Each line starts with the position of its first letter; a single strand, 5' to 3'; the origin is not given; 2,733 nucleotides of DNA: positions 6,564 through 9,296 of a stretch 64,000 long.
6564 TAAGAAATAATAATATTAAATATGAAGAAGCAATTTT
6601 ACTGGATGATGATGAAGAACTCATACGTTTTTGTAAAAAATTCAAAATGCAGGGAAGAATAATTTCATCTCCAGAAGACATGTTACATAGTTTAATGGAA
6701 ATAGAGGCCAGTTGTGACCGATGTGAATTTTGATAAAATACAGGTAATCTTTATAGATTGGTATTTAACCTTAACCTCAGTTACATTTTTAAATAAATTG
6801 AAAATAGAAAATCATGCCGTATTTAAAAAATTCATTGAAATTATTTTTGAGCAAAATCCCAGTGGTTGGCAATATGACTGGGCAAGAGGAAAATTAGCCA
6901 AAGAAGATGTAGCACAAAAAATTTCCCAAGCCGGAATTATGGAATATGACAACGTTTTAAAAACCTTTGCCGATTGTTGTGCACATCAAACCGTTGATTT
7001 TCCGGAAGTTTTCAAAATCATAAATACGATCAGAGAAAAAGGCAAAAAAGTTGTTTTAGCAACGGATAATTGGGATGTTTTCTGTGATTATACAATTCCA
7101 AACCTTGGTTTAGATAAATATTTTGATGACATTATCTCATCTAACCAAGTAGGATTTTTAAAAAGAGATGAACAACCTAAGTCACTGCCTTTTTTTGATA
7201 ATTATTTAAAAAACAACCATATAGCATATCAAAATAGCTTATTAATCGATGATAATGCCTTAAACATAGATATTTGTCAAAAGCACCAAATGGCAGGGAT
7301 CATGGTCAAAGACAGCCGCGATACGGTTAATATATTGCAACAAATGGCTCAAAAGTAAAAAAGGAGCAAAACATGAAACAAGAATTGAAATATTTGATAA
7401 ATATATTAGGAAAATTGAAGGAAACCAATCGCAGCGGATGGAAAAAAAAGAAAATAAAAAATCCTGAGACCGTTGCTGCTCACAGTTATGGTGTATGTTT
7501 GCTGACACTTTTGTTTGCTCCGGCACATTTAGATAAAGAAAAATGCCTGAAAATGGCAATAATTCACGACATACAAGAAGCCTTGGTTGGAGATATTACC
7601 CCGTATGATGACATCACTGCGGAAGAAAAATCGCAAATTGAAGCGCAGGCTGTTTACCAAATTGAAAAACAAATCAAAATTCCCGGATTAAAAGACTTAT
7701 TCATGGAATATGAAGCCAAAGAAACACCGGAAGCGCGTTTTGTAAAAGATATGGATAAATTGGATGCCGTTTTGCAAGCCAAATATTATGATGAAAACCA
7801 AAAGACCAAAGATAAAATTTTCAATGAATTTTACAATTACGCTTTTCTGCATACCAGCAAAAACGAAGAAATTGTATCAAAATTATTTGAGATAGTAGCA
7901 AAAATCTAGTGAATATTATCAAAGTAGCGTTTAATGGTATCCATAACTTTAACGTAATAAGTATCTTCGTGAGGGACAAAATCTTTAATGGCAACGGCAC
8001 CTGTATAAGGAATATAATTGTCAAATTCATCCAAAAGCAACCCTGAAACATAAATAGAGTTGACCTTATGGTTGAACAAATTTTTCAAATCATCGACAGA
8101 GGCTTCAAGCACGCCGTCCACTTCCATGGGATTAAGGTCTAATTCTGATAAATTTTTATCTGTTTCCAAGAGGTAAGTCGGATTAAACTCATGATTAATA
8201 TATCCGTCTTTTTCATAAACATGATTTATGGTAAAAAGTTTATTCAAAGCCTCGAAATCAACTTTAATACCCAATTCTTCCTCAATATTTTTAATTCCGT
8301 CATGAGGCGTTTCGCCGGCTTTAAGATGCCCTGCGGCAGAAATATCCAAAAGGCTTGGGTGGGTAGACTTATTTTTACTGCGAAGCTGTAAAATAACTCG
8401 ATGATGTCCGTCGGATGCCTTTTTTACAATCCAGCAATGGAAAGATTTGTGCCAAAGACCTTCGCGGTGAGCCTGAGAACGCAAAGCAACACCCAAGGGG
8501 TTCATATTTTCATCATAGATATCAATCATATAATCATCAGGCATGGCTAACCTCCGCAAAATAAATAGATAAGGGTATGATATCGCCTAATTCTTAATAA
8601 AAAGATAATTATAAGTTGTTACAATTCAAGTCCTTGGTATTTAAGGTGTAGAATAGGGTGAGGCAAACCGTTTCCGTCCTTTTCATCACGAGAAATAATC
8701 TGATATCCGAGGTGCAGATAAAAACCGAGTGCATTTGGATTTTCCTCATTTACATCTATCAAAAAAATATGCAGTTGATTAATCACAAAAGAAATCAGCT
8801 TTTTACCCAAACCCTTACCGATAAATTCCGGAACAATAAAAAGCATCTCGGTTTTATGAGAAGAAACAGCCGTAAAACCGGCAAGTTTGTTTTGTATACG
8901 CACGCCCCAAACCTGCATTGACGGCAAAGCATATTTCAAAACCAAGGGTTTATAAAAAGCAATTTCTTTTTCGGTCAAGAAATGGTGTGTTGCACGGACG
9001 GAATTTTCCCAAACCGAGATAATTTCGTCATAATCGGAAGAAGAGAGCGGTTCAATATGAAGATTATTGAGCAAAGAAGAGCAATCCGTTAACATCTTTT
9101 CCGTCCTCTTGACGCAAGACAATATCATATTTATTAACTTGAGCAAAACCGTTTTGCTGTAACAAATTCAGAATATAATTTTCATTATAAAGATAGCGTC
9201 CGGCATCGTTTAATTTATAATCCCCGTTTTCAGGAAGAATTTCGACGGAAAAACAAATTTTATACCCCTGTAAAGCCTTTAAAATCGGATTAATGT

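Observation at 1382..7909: Eight-gene translationally coupled operon joining peptide-trimming and nucleotide-cleaving enzymes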

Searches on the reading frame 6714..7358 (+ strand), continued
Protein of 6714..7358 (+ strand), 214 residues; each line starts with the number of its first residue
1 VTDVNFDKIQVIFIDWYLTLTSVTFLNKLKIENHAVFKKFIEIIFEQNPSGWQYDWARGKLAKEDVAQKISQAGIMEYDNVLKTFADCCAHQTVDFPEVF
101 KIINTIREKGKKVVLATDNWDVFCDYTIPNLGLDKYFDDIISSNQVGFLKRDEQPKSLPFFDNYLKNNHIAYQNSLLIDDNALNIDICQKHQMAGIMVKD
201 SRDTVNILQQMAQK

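Call 59: fold_search(model_id=the predicted structure, library=pdb)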
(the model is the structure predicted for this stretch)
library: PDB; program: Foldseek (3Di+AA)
matches with E <= 10: 1019; with E <= 0.001: 312
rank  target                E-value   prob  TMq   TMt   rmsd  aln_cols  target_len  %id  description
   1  5aki                  1.8e-09  1.00  0.67  0.30   5.8       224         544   15  ligand complex structure of soluble epoxide hydrolase (released 2015-05-13)
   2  5alj                  2.3e-09  1.00  0.68  0.31   4.3       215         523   15  ligand complex structure of soluble epoxide hydrolase (released 2015-05-13)
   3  5akk                  3.2e-09  1.00  0.67  0.30   5.4       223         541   15  ligand complex structure of soluble epoxide hydrolase (released 2015-05-13)
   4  5alr                  3.2e-09  1.00  0.68  0.30   5.4       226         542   15  ligand complex structure of soluble epoxide hydrolase (released 2015-05-13)
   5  5akl                  4.8e-09  1.00  0.67  0.30   4.6       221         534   15  ligand complex structure of soluble epoxide hydrolase (released 2015-05-13)
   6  5fp0                  5.7e-09  1.00  0.67  0.30   5.4       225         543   15  ligand complex structure of soluble epoxide hydrolase (released 2016-03-02)
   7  5ak6                  5.7e-09  1.00  0.66  0.30   4.3       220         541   14  ligand complex structure of soluble epoxide hydrolase (released 2015-05-13)
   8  5ai6                  6.8e-09  1.00  0.67  0.29   5.8       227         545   15  ligand complex structure of soluble epoxide hydrolase (released 2015-05-13)
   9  5ai8                  8.1e-09  1.00  0.67  0.30   4.3       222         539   14  ligand complex structure of soluble epoxide hydrolase (released 2015-05-13)
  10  5als                  9.1e-09  1.00  0.66  0.29   5.9       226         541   15  ligand complex structure of soluble epoxide hydrolase (released 2015-05-13)
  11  1vj5                  9.7e-09  1.00  0.67  0.29   4.9       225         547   16  Human soluble Epoxide Hydrolase- N-cyclohexyl-N'-(4-iodophenyl)urea complex (released 2004-04-27)
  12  5mwa                  1.0e-08  1.00  0.66  0.67   4.4       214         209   15  human sEH Phosphatase in complex with 3-4-3,4-dichlorophenyl-5-phenyl-1,3-oxazol-2-yl-benzoic-acid (released 2018-02-28)
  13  5alv                  1.0e-08  1.00  0.67  0.30   4.5       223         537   15  ligand complex structure of soluble epoxide hydrolase (released 2015-05-13)
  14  4hai                  1.4e-08  1.00  0.69  0.30   4.2       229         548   14  Crystal structure of human soluble epoxide hydrolase complexed with N-cycloheptyl-1-(mesitylsulfonyl)piperidine-4-carbox (released 2012-12-26)
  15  3wk4                  1.8e-08  1.00  0.68  0.30   5.4       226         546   15  Crystal structure of soluble epoxide hydrolase in complex with fragment inhibitor (released 2014-04-16)
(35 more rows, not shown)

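Call 75: search_protein_representatives(alignment_id=A4)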
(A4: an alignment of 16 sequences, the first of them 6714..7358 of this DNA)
Query: 16 sequences, 218 profile positions. Proteins with E-value up to 0.001 (for the whole library): 1725; up to 1e-10: 621; up to 1e-30: 173. The best 150 are listed.
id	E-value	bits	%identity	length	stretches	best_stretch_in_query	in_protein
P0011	3.4e-103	360.1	-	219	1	1-216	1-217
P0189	1.6e-68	246.8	-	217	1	5-211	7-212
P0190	1.3e-62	227.5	-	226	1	3-209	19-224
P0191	4.6e-60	219.1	-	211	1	7-214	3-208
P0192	1.2e-59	217.8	-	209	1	4-213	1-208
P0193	1.2e-55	204.7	-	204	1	12-211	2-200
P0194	8.0e-54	198.7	-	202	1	7-205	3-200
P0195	2.6e-53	197.0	-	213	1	7-213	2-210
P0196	3.6e-53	196.6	-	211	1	8-211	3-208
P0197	2.6e-52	193.8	-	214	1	10-214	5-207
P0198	9.5e-52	192.0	-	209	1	7-210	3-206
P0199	5.1e-51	189.6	-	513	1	7-211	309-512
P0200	7.8e-51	189.0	-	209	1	10-213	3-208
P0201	1.7e-49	184.6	-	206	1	8-210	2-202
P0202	3.3e-49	183.7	-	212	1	9-211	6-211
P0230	6.9e-46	172.8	-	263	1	6-212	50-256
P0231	7.5e-46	172.7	-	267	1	6-210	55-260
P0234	1.7e-45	171.5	-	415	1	6-208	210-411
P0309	3.0e-37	144.5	-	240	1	10-215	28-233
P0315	1.9e-36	141.9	-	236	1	9-210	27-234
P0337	1.3e-33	132.7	-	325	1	10-182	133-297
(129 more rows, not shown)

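Call 77: search_protein_families(library=pfam, proteins=[P0199, P0234, P0337, P0231, P0230, P0309, P0315], max_evalue=0.001)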
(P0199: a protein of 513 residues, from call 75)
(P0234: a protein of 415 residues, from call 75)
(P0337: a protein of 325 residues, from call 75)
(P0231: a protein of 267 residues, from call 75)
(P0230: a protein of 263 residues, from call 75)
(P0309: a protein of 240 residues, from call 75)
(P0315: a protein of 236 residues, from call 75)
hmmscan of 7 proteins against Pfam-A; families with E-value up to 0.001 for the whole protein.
P0199 (513 aa): 3 families
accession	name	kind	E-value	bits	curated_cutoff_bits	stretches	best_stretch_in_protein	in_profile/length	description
PF00535.33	Glycos_transf_2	-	6.2e-05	23.4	23.3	1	35-104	1-65/168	Glycosyl transferase family 2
PF13419.12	HAD_2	-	0.00014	22.5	23.8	1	378-481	61-160/178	Haloacid dehalogenase-like hydrolase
PF00702.32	Hydrolase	-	0.00063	20.6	26.4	0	397-454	100-152/191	haloacid dehalogenase-like hydrolase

P0234 (415 aa): 4 families
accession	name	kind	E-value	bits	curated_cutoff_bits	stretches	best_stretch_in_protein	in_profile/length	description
PF18813.6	PBECR4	-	4.6e-26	92.8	27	1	13-189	2-188/188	phage-Barnase-EndoU-ColicinE5/D-RelE like nuclease4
PF00702.32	Hydrolase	-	1.1e-07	32.8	26.4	1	214-389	2-183/191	haloacid dehalogenase-like hydrolase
PF13419.12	HAD_2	-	7.1e-05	23.4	23.8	1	268-389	44-164/178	Haloacid dehalogenase-like hydrolase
PF12710.13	HAD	-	0.00078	20.4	27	0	216-362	1-148/189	haloacid dehalogenase-like hydrolase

P0337 (325 aa): 2 families
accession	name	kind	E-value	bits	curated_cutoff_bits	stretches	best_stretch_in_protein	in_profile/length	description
PF00702.32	Hydrolase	-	2.8e-06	28.3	26.4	1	133-297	2-181/191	haloacid dehalogenase-like hydrolase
PF13419.12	HAD_2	-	0.00058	20.5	23.8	0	220-297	85-162/178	Haloacid dehalogenase-like hydrolase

P0231 (267 aa): 2 families
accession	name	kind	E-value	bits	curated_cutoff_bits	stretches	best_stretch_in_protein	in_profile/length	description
PF00702.32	Hydrolase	-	1.9e-09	38.6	26.4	1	59-234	2-182/191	haloacid dehalogenase-like hydrolase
PF12710.13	HAD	-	1.5e-07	32.5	27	1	61-193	1-130/189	haloacid dehalogenase-like hydrolase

P0230 (263 aa): 1 family
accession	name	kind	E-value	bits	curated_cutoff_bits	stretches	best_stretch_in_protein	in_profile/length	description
PF13419.12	HAD_2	-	0.00079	20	23.8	0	129-226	70-162/178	Haloacid dehalogenase-like hydrolase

P0309 (240 aa): 3 families
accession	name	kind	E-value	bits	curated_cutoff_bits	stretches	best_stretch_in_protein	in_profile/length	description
PF00702.32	Hydrolase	-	0.00023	22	26.4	1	29-167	3-152/191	haloacid dehalogenase-like hydrolase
PF13419.12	HAD_2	-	0.00038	21.1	23.8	1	115-200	83-162/178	Haloacid dehalogenase-like hydrolase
PF12710.13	HAD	-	0.00085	20.2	27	0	30-167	1-136/189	haloacid dehalogenase-like hydrolase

P0315 (236 aa): 2 families
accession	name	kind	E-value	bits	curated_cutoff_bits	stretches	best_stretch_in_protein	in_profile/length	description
PF00702.32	Hydrolase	-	3.4e-08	34.5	26.4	1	27-205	1-180/191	haloacid dehalogenase-like hydrolase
PF13419.12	HAD_2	-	5.3e-07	30.4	23.8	1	122-214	84-168/178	Haloacid dehalogenase-like hydrolase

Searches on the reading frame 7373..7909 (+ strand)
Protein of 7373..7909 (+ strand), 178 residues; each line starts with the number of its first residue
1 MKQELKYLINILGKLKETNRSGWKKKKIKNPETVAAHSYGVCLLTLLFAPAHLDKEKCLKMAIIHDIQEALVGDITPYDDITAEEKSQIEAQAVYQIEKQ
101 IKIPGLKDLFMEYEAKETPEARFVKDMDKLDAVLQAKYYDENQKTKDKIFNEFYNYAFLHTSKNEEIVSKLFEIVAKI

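Call 3: search_protein_families(library=pfam, proteins=[window:7373-7909:+], max_evalue=0.01)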
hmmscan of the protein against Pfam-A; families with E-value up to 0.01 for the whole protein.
window:7373-7909:+ (178 aa): 3 families
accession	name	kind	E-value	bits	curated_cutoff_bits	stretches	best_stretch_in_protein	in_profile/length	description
PF13023.12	HD_3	-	1.2e-38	133.1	22.5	1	13-153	2-149/165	HD domain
PF12917.13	YfbR-like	-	4.4e-11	43.2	25.9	1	10-155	4-157/182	5'-deoxynucleotidase YfbR-like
PF01966.28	HD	-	2e-09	38.2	22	1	34-132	1-115/116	HD domain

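Call 4: search_protein_families(library=ncbifam, proteins=[window:7373-7909:+], max_evalue=0.01)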
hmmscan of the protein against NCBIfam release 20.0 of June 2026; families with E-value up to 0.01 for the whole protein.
window:7373-7909:+ (178 aa): 1 family
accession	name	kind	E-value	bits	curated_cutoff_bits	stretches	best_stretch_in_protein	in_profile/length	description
NF003009.0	PRK03826.1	equivalog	0.00033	20.4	122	1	9-138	7-147/197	5'-deoxynucleotidase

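Call 40: search_solved_structures(query=window:7373-7909:+, max_evalue=0.001)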
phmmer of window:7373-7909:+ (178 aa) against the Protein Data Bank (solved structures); distinct sequences matched with E-value up to 0.001: 10.
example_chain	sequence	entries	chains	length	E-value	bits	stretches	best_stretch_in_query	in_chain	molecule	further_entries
4dmb_A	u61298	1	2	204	1e-28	103.5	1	6-168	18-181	HD domain-containing protein 2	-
4l1j_A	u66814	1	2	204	1.4e-27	99.8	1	6-168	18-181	HD domain-containing protein 2 | HD domain-containing protein 2 (Phosphorylate)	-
4l7e_A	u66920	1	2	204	1.4e-27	99.8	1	6-168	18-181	HD domain-containing protein 2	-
4l7w_A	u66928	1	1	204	2.7e-27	98.9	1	6-168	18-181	HD domain-containing protein 2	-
5yox_A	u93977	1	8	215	2.2e-22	83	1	8-147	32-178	HD domain-containing protein YGL101W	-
1xx7_A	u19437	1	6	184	6.2e-21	78.2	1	8-156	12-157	oxetanocin-like protein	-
2cqz_A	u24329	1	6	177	8.3e-21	77.8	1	11-163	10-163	177aa long hypothetical protein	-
3kh1_A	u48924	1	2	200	1.3e-07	34.9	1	31-135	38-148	Predicted metal-dependent phosphohydrolase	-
1yoy_A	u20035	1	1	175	2.2e-07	34.2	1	8-77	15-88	hypothetical protein AF1432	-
1ynb_A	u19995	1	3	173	5.6e-07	32.8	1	8-77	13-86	hypothetical protein AF1432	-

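Call 49: search_protein_families(library=padloc, proteins=[window:7373-7909:+], max_evalue=0.001)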
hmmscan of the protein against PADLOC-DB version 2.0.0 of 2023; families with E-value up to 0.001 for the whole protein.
window:7373-7909:+ (178 aa): 0 families

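Call 62: find_homologous_proteins(query=window:7373-7909:+, max_evalue=1e-15)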
Query window:7373-7909:+ (178 aa): 42 proteins with E <= 1e-15 among 125 candidates.
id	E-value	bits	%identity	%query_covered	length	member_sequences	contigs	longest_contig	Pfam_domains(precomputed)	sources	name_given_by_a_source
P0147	3.9e-107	373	97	100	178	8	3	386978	PF12917.14,PF01966.29,PF13023.13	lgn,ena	-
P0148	4.4e-99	347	90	100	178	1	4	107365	PF12917.14,PF01966.29,PF13023.13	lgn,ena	-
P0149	1.3e-86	307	76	100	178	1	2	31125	PF12917.14,PF01966.29,PF13023.13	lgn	-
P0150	5.2e-85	301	78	100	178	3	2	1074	PF12917.14,PF01966.29,PF13023.13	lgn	-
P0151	3.8e-83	295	75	100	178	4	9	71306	PF12917.14,PF01966.29,PF13023.13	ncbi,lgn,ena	-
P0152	2.4e-77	276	71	100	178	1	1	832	PF12917.14,PF01966.29,PF13023.13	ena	-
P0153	1.1e-70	255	64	100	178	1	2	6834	PF12917.14,PF01966.29,PF13023.13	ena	-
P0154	4.8e-69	249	64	100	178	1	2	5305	PF12917.14,PF01966.29,PF13023.13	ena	-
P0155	1.8e-68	248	64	99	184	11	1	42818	PF12917.14,PF01966.29,PF13023.13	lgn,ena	-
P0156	1.2e-67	245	62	100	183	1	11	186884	PF12917.14,PF01966.29,PF13023.13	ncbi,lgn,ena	-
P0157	1.2e-67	245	62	100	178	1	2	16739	PF12917.14,PF01966.29,PF13023.13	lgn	-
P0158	2.2e-67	244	62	100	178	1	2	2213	PF12917.14,PF01966.29,PF13023.13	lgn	-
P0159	2.6e-67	244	62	100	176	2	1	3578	PF12917.14,PF01966.29,PF13023.13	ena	-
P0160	4.5e-66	240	62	100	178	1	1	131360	PF12917.14,PF01966.29,PF13023.13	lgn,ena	-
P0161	1.0e-65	239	62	100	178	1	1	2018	PF12917.14,PF01966.29,PF13023.13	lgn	-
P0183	1.2e-37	147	46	85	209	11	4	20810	PF12917.14,PF01966.29,PF13023.13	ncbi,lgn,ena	-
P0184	1.4e-32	131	44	86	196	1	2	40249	PF12917.14,PF01966.29,PF13023.13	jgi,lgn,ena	-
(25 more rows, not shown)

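Call 63: find_encoding_contigs(protein=P0183, flank=8000, max_places=2)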
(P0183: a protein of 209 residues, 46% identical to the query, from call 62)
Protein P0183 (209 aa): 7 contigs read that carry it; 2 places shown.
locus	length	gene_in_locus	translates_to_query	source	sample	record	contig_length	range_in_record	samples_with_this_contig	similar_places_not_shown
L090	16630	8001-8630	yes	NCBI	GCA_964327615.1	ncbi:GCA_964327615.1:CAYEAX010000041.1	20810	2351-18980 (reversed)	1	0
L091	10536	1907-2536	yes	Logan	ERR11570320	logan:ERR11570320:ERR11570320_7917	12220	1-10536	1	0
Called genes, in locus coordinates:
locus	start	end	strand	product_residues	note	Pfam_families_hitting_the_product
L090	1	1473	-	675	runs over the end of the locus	PF04851:ResIII, PF00270:DEAD (faint), PF17757:UvrB_inter, PF27431:UvrB_3rd, PF00271:Helicase_C, PF12344:UvrB, PF02151:UVR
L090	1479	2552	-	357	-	-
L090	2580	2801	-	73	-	PF01176:eIF-1a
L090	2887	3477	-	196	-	-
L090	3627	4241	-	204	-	PF00163:Ribosomal_S4, PF01479:S4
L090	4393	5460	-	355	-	PF01168:Ala_racemase_N, PF00842:Ala_racemase_C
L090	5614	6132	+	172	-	-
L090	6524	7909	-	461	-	PF00756:Esterase (faint), PF02129:Peptidase_S15 (weak), PF00561:Abhydrolase_1, PF12146:Hydrolase_4, PF12697:Abhydrolase_6, PF00326:Peptidase_S9 (weak), PF10142:PhoPQ_related (weak)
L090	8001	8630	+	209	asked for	PF12917:YfbR-like (weak), PF13023:HD_3, PF01966:HD (weak)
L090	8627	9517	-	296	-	PF11276:DUF3078 (weak)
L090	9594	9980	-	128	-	PF01641:SelR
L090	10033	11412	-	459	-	PF00753:Lactamase_B, PF12706:Lactamase_B_2, PF22505:RNase_J_b_CASP, PF07521:RMMBL (weak)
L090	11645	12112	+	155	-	PF11220:DUF3015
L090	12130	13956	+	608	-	PF25225:DUF7843, PF13387:Lnb_N, PF25222:DUF7840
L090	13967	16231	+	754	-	PF01136:Peptidase_U32, PF12392:DUF3656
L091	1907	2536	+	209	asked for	PF12917:YfbR-like (weak), PF13023:HD_3, PF01966:HD (weak)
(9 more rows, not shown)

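Call 64: find_encoding_contigs(protein=P0184, flank=8000, max_places=2)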
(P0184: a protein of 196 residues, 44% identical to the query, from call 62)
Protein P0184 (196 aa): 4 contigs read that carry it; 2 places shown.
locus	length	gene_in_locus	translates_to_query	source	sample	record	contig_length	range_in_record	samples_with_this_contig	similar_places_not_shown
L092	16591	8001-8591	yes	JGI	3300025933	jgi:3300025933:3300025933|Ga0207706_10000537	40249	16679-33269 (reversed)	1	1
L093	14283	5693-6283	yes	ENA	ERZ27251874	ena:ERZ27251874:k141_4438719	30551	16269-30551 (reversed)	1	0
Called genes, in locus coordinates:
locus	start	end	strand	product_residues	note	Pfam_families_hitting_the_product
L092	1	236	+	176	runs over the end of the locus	PF04471:Mrr_cat (weak)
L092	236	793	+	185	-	-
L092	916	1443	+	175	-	PF03602:Cons_hypoth95, PF05175:MTS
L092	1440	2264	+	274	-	PF01467:CTP_transf_like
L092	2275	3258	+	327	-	PF01515:PTA_PTB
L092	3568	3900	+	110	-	PF01740:STAS, PF13466:STAS_2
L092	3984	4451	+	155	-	PF13581:HATPase_c_2, PF02518:HATPase_c (weak)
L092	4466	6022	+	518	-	PF01590:GAF, PF13185:GAF_2, PF13492:GAF_3, PF07228:SpoIIE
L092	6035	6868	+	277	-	PF00398:RrnaAD, PF13649:Methyltransf_25 (faint)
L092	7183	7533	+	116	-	PF05973:Gp49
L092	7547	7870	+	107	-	PF13744:HTH_37, PF13560:HTH_31 (weak), PF01381:HTH_3, PF12844:HTH_19 (faint), PF13443:HTH_26 (weak)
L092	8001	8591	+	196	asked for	PF12917:YfbR-like, PF13023:HD_3, PF01966:HD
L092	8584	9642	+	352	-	PF05958:tRNA_U5-meth_tr (faint), PF13847:Methyltransf_31 (weak), PF13649:Methyltransf_25 (faint)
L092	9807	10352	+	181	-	PF01625:PMSR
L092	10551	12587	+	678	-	PF01979:Amidohydro_1, PF07969:Amidohydro_3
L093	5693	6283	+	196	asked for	PF12917:YfbR-like, PF13023:HD_3, PF01966:HD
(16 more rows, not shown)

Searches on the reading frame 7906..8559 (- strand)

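Call 3: search_protein_families(library=pfam, proteins=[window:7906-8559:-], max_evalue=0.01)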
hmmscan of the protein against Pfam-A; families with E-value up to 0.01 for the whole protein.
window:7906-8559:- (217 aa): 1 family
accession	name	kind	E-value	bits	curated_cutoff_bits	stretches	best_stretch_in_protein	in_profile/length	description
PF00293.34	NUDIX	-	5.6e-05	23.6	21.1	1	50-160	12-119/134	NUDIX domain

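Call 4: search_protein_families(library=ncbifam, proteins=[window:7906-8559:-], max_evalue=0.01)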
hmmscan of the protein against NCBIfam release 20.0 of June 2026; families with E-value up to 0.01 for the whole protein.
window:7906-8559:- (217 aa): 4 families
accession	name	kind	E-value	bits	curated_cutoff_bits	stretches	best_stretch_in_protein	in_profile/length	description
NF002995.0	PRK03759.1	equivalog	2.2e-17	63.3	127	1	9-161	6-153/185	isopentenyl-diphosphate Delta-isomerase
NF011922.0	PRK15393.1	equivalog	1.6e-09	37.7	152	1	11-104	12-103/182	NUDIX hydrolase YfcD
TIGR02150.1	IPP_isom_1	equivalog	9.3e-09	35.3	105.8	1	15-150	4-132/159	isopentenyl-diphosphate delta-isomerase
NF041653.1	Nud_hyd_Meth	equivalog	0.00011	22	300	1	12-124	2-107/170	Nudix hydrolase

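Call 49: search_protein_families(library=padloc, proteins=[window:7906-8559:-], max_evalue=0.001)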
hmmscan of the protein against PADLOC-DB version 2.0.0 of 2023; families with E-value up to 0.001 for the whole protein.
window:7906-8559:- (217 aa): 0 families

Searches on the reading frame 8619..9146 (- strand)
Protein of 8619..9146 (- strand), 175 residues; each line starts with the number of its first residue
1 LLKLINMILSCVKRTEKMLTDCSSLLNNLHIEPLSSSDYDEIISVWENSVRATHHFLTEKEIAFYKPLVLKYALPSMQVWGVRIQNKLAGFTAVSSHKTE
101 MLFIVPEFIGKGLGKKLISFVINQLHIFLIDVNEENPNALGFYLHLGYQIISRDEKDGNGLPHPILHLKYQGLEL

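Call 22: search_protein_families(library=pfam, proteins=[window:8619-9146:-], max_evalue=0.01)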
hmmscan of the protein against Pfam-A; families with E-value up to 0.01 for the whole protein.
window:8619-9146:- (175 aa): 4 families
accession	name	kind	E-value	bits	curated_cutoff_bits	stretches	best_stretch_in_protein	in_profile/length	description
PF13673.13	Acetyltransf_10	-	2e-10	41.1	23.6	1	74-162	28-120/128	Acetyltransferase (GNAT) domain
PF13508.13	Acetyltransf_7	-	9.4e-09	36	27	1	78-149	4-83/84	Acetyltransferase (GNAT) domain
PF00583.31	Acetyltransf_1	-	1.9e-06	28.6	20.7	1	71-148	24-116/116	Acetyltransferase (GNAT) family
PF08445.16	FR47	-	0.0037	17.6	22.1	1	101-152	26-81/86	FR47-like protein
